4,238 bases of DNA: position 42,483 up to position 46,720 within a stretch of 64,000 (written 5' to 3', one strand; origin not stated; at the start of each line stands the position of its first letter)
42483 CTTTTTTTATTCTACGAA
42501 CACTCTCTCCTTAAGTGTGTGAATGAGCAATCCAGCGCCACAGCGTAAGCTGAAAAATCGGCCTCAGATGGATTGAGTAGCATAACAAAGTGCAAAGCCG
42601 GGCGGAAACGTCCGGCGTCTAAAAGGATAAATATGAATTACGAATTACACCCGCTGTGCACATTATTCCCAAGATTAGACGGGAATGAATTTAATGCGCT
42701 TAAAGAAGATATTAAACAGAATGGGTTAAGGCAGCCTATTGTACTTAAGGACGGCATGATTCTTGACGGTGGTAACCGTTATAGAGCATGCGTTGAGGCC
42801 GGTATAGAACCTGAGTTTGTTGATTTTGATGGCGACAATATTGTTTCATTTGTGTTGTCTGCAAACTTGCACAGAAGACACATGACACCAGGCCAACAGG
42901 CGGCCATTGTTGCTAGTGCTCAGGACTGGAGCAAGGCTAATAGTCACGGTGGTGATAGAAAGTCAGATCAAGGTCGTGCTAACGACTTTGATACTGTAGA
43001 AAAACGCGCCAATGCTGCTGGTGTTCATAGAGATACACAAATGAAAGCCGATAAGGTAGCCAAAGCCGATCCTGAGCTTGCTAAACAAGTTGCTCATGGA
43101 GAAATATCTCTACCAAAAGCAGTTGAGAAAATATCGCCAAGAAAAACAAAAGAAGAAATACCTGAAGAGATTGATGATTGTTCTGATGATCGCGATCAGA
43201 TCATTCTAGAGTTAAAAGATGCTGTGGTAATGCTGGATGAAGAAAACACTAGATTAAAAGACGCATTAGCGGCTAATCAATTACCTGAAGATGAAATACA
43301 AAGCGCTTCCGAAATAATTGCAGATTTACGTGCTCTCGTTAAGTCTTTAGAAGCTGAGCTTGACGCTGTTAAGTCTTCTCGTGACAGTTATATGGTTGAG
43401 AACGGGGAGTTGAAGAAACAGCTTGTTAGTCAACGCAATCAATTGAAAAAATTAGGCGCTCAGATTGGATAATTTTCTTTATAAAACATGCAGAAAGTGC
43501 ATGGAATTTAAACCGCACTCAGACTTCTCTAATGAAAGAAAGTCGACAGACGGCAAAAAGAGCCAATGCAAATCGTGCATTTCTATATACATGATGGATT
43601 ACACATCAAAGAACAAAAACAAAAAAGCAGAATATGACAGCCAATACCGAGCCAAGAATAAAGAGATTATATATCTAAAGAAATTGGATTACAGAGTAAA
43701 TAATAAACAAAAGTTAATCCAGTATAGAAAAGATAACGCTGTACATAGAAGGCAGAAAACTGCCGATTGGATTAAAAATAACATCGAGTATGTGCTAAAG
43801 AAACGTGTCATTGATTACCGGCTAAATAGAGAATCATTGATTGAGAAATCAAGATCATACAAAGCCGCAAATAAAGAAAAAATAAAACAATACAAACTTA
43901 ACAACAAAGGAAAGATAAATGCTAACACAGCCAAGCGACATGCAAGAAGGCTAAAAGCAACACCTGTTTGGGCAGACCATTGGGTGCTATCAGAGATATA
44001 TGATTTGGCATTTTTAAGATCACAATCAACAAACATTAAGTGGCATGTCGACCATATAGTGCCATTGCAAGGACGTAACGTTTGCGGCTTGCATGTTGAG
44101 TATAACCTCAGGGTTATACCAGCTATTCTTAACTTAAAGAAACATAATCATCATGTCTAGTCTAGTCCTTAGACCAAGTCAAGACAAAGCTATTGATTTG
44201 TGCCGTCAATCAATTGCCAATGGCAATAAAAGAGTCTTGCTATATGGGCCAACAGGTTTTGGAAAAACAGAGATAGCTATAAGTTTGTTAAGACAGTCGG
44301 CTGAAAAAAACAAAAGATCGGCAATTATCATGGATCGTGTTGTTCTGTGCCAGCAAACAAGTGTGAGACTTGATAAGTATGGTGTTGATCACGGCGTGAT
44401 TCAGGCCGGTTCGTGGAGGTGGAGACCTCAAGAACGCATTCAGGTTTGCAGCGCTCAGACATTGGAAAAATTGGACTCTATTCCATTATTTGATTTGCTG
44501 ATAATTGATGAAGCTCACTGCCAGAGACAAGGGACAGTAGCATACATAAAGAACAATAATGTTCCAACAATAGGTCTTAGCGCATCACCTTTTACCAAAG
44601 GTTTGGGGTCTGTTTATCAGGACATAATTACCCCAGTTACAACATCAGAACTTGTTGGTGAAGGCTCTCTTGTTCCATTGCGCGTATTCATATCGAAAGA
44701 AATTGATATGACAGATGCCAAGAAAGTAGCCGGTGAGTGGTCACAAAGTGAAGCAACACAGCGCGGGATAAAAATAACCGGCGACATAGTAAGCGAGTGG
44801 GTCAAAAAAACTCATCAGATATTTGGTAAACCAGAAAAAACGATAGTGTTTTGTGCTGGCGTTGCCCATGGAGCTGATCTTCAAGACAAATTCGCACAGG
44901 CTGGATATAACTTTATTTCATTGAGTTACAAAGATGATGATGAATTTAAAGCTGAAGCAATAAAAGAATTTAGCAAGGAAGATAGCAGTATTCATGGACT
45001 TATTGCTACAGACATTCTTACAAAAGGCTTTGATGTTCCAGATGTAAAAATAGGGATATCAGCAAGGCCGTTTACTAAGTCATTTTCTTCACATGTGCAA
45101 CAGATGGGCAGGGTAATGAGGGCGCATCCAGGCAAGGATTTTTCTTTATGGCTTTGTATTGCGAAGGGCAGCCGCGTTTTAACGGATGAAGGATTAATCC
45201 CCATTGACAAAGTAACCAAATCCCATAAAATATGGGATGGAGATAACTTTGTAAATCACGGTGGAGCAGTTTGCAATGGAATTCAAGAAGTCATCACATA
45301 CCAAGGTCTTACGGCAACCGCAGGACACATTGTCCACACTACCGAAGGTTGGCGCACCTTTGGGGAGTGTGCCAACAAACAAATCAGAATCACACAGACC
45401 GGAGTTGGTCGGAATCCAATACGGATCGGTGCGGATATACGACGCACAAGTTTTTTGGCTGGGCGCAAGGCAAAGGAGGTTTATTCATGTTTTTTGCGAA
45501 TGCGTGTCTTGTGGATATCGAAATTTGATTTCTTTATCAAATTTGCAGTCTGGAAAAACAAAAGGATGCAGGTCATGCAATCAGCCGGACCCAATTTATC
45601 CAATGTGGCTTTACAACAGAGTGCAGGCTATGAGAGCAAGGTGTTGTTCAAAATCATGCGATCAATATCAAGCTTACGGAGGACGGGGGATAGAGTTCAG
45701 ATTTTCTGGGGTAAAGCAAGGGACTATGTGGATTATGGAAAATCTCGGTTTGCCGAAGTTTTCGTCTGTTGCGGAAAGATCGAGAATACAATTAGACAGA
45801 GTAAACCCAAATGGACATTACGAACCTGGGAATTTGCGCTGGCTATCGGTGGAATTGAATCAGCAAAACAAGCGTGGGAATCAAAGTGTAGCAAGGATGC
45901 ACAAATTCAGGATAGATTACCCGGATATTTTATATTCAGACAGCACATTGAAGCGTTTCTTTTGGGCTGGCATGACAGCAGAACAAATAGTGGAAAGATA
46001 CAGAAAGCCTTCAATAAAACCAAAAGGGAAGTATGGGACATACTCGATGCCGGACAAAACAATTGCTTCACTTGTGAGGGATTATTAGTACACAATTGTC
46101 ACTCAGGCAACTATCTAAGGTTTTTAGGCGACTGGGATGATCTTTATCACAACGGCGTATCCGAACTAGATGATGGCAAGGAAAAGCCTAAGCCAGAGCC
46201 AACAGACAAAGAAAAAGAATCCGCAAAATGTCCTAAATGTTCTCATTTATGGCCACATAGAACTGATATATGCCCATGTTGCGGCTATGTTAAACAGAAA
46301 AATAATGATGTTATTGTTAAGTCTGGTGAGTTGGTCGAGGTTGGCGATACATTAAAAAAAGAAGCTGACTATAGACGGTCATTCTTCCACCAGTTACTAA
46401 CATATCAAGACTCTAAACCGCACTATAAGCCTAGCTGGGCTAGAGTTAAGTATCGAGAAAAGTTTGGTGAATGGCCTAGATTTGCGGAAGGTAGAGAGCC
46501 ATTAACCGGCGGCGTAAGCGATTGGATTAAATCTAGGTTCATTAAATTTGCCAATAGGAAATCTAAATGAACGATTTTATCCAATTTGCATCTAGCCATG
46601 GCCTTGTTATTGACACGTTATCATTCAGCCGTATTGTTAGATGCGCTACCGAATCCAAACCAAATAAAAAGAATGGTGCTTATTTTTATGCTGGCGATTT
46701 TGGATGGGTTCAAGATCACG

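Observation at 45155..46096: Helicase intein whose homing-endonuclease-like gene sits in a different reading frame; two same-strand frames stay open for ~270 codons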

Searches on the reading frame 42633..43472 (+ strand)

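Call 77: search_protein_families(library=phrogs, proteins=[window:42633-43472:+], max_evalue=0.00001)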
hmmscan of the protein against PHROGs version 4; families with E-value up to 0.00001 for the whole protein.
window:42633-43472:+ (279 aa): 5 families
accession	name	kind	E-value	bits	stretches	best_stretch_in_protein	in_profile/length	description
phrog_21315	-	unknown function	2.9e-21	76.9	1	4-174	16-186/415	-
phrog_4715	-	DNA, RNA and nucleotide metabolism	2.2e-10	40.6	1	4-250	154-415/630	ParB-like partition protein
phrog_26392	-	unknown function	9.7e-09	36.1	1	18-85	6-76/231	-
phrog_17439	-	unknown function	9.5e-08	32.8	1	11-131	32-160/240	-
phrog_12047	-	DNA, RNA and nucleotide metabolism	2.3e-07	31.7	1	21-247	22-260/301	ParB-like partition nuclease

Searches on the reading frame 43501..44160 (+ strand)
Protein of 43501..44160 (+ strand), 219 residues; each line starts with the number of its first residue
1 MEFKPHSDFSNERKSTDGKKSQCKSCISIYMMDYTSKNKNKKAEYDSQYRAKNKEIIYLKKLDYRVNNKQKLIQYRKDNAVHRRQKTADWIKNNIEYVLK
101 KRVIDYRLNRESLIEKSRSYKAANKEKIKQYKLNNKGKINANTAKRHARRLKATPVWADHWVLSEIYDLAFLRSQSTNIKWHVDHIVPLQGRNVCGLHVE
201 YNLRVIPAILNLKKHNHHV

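Call 77: search_protein_families(library=phrogs, proteins=[window:43501-44160:+], max_evalue=0.00001)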
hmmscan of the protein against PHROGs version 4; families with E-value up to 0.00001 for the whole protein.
window:43501-44160:+ (219 aa): 3 families
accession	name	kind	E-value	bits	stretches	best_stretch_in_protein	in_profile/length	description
phrog_26577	-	unknown function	2e-19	71.1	1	138-217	27-106/119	-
phrog_1035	-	DNA, RNA and nucleotide metabolism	3.2e-12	47.9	1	115-217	98-213/271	endonuclease VII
phrog_2340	-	DNA, RNA and nucleotide metabolism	3.7e-06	28.2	0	2-94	16-110/171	endonuclease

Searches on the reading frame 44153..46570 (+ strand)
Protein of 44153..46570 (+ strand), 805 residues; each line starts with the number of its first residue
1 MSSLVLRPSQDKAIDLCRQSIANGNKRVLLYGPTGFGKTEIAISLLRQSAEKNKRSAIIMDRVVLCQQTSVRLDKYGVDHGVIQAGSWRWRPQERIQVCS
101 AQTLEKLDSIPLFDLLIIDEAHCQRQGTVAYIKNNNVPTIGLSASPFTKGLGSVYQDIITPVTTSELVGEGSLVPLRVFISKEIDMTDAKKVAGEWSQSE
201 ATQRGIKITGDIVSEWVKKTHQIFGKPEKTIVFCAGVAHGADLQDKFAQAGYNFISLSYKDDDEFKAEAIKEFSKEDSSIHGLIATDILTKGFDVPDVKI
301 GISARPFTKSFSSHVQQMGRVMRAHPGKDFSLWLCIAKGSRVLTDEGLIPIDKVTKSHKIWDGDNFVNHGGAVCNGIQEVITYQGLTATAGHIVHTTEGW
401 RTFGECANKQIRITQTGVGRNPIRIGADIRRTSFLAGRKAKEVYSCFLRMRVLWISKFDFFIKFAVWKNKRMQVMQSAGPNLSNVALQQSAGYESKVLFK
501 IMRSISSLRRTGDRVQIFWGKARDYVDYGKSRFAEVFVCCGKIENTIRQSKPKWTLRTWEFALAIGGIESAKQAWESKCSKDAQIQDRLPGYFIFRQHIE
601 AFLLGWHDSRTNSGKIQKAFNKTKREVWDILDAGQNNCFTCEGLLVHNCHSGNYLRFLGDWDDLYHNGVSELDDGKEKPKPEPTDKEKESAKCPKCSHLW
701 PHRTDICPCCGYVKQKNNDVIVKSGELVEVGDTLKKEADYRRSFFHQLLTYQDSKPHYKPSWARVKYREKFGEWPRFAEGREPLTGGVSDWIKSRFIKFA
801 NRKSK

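Call 3: search_protein_families(library=pfam, proteins=[window:44153-46570:+], max_evalue=1)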
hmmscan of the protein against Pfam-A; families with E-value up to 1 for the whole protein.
window:44153-46570:+ (805 aa): 17 families
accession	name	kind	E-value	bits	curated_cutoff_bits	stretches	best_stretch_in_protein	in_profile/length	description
PF04851.21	ResIII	-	1.1e-15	58.4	22.5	1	4-146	2-162/164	Type III restriction enzyme, res subunit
PF00271.37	Helicase_C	-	1.3e-10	42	23.5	1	225-324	13-109/110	Helicase conserved C-terminal domain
PF00270.35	DEAD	-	1.4e-07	31.8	26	1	8-146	2-160/167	DEAD/DEAH box helicase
PF05621.17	TniB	-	0.00015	21.7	22.4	1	26-129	36-136/189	Bacterial TniB protein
PF13086.12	AAA_11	-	0.00016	21.9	27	1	9-74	5-66/257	AAA domain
PF12775.13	AAA_7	-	0.0043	17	25.8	1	19-58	27-67/181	P-loop containing dynein motor region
PF13401.12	AAA_22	-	0.0062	17.3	27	1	28-122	8-94/130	AAA domain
PF01745.22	IPT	-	0.0086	15.9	20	1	29-71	5-43/233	Isopentenyl transferase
PF01695.23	IstB_IS21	-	0.02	14.8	24.1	1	19-50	86-117/238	IstB-like ATP binding protein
PF10412.15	TrwB_AAD_bind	-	0.022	14.1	20.5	1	26-62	16-51/387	Type IV secretion-system coupling protein DNA-binding domain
PF02606.20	LpxK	-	0.034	13.7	27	1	226-286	225-287/328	Tetraacyldisaccharide-1-P 4'-kinase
PF13191.12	AAA_16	-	0.065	14.2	32.6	1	7-66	5-63/167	AAA ATPase domain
PF20720.3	nSTAND3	-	0.065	13.4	27.2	1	21-55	13-47/155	Novel STAND NTPase 3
PF00158.32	Sigma54_activat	-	0.069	13.3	20.2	1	19-55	16-52/168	Sigma-54 interaction domain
PF00004.35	AAA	-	0.11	13.3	21.2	1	28-66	1-35/131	ATPase family associated with various cellular activities (AAA)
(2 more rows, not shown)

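Call 4: search_protein_families(library=phrogs, proteins=[window:44153-46570:+], max_evalue=0.01)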
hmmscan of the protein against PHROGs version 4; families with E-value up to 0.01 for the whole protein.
window:44153-46570:+ (805 aa): 9 families
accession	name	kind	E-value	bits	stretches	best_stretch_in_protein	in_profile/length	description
phrog_16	-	DNA, RNA and nucleotide metabolism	3e-72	245.2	1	4-359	271-626/986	DNA helicase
phrog_26005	-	unknown function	4.9e-13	50.2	1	354-414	118-178/310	-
phrog_16694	-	unknown function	1.7e-12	47.1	1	4-122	273-410/1010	-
phrog_9690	-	DNA, RNA and nucleotide metabolism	3.3e-11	43.8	1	116-328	44-260/306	DNA helicase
phrog_16259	-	DNA, RNA and nucleotide metabolism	1.4e-07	32.1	1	23-124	130-236/330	DNA helicase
phrog_62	-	DNA, RNA and nucleotide metabolism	4e-07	28.9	1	2-155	693-858/1881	DNA helicase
phrog_2488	-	DNA, RNA and nucleotide metabolism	0.00014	21.7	1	6-57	19-75/579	DNA helicase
phrog_50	-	DNA, RNA and nucleotide metabolism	0.0029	17.7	0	12-60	355-403/570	DnaC-like helicase loader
phrog_7998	-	unknown function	0.0032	17.7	1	19-55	34-71/339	-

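Call 34: search_protein_families(library=ncbifam, proteins=[window:44153-46570:+], max_evalue=1)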
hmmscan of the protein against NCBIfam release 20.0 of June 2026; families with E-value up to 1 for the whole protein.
window:44153-46570:+ (805 aa): 41 families (the best 25 are shown)
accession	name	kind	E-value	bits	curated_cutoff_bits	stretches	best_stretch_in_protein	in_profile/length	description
NF053632.1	heli_RadD_YejH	equivalog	2e-16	59.4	720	1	5-332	2-350/573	DNA repair helicase RadD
NF046051.1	restrict_EcoAI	equivalog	9e-13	47.5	550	1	8-330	160-522/768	EcoAI/FtnUII family type I restriction enzme subunit R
NF008521.0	PRK11448.1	equivalog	8.5e-11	40.6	729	2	3-122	411-550/1123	type I restriction-modification system endonuclease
NF004069.0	PRK05580.2-1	equivalog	2.7e-08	32.7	767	1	9-79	115-180/612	primosomal protein N'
TIGR04095.1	dnd_restrict_1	equivalog_domain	7.3e-08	31.8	600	2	258-330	320-389/451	DNA phosphorothioation system restriction enzyme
NF004066.1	PRK05580.1-3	equivalog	7.8e-08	31.1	813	1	4-72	251-318/788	primosomal protein N'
NF008744.0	PRK11776.1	equivalog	1.6e-06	27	524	1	202-325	218-337/460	ATP-dependent RNA helicase DbpA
NF008394.0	PRK11192.1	equivalog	1.7e-05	23.9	507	1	227-324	247-341/441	ATP-dependent RNA helicase SrmB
TIGR01587.1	cas3_core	equivalog_domain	3.5e-05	23.1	102.45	1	28-60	2-34/358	CRISPR-associated helicase Cas3'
NF004070.0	PRK05580.2-2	equivalog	9.2e-05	20.8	921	1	5-75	196-267/729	primosomal protein N'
TIGR00580.2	mfd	equivalog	0.00014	20.4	800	1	10-69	438-498/907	transcription-repair coupling factor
NF004072.0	PRK05580.2-4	equivalog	0.00016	20.1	1030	1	7-76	123-189/648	primosomal protein N'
NF004067.0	PRK05580.1-4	equivalog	0.00019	19.9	763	1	3-75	202-272/737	primosomal protein N'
NF004068.0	PRK05580.1-5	equivalog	0.0002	19.6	1249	1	3-78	256-332/795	primosomal protein N'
NF003673.1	PRK05298.1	equivalog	0.00082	17.8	743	1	9-60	13-60/653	excinuclease ABC subunit UvrB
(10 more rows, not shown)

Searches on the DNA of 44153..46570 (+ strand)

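Call 5: search_dna_similar(query=window:44153-46570:+, collection=phages, mode=near, max_rows=30)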
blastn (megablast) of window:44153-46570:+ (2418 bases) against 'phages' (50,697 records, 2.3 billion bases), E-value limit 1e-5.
No match.

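Call 88: search_rna_families(source=window, start=44900, end=46400, threshold=evalue, max_evalue=1)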
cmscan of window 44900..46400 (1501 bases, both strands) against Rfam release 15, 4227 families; matches with E-value up to 1: 1.
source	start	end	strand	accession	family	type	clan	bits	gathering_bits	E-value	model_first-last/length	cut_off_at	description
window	45605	45715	-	RF02706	TeloSII_ncR30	Gene; sRNA;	-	17.2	86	0.36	1-226/226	no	TeloSII non coding RNA 30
